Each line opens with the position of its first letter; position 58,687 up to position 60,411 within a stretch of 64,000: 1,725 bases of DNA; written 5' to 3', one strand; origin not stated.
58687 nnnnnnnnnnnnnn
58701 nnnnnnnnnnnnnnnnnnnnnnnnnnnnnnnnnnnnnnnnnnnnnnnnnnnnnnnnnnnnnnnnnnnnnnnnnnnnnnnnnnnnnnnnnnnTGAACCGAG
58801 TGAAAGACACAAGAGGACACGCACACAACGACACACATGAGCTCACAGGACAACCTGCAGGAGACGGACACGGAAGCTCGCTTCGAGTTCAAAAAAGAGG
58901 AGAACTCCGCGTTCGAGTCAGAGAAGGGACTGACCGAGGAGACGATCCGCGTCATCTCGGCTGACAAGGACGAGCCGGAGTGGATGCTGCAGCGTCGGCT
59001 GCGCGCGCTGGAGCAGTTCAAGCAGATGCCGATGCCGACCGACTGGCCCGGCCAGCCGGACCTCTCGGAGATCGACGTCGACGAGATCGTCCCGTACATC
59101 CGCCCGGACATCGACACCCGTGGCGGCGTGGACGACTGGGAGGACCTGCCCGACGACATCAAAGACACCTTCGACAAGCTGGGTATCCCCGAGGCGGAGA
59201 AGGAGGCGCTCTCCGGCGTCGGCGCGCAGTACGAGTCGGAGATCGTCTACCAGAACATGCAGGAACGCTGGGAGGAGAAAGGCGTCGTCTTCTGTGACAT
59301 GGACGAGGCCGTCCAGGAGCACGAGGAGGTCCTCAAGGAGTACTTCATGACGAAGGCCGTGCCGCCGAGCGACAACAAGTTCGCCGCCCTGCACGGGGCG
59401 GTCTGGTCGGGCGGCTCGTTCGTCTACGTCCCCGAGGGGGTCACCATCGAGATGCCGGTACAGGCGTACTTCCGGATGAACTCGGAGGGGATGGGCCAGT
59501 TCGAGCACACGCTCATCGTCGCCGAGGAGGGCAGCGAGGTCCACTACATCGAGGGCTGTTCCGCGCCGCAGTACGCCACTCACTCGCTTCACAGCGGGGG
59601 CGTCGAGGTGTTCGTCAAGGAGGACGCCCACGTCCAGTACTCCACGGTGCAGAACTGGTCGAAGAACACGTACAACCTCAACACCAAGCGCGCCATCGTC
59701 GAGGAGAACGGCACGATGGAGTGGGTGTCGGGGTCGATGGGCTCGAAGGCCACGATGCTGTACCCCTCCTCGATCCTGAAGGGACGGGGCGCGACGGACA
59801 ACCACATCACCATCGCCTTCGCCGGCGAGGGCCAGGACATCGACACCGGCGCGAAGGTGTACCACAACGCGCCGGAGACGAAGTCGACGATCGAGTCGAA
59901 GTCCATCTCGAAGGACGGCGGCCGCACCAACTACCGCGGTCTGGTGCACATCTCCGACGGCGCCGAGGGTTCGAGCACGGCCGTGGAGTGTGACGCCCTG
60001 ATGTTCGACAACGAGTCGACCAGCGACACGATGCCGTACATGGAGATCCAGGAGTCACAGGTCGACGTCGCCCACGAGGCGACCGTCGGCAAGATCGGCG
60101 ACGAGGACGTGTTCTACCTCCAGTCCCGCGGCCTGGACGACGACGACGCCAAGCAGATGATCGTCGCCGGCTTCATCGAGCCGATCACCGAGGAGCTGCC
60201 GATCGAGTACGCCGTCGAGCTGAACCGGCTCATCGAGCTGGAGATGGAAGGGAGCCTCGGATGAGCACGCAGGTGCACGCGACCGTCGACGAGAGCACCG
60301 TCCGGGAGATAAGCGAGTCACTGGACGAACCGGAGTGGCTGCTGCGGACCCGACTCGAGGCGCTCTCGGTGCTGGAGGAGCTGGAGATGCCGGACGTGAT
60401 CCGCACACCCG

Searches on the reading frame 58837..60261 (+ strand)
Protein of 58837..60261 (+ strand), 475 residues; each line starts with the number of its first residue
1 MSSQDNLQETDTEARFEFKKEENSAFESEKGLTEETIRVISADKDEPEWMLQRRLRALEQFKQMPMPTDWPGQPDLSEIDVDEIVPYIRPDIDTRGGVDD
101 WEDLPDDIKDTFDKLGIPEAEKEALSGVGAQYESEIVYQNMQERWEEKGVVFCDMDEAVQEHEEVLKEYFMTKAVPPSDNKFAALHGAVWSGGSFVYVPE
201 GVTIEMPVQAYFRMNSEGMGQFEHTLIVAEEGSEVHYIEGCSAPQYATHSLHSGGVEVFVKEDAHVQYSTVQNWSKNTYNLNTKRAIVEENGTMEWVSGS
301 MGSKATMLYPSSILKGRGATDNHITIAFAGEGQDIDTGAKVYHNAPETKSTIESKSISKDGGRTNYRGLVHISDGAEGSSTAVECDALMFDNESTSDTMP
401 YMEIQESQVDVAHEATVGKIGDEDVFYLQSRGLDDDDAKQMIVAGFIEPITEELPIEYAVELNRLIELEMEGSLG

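Call 56: search_protein_families(library=pfam, proteins=[window:58837-60261:+], max_evalue=0.001)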
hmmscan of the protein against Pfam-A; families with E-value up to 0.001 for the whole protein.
window:58837-60261:+ (475 aa): 2 families
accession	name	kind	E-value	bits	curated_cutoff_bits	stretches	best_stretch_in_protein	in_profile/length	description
PF01458.23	SUFBD_core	-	1.4e-84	283.6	27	1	212-446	1-232/232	SUF system FeS cluster assembly, SufBD core domain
PF19295.5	SufBD_N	-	4.6e-10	39.9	23.5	1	139-209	101-171/172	SufBD protein N-terminal region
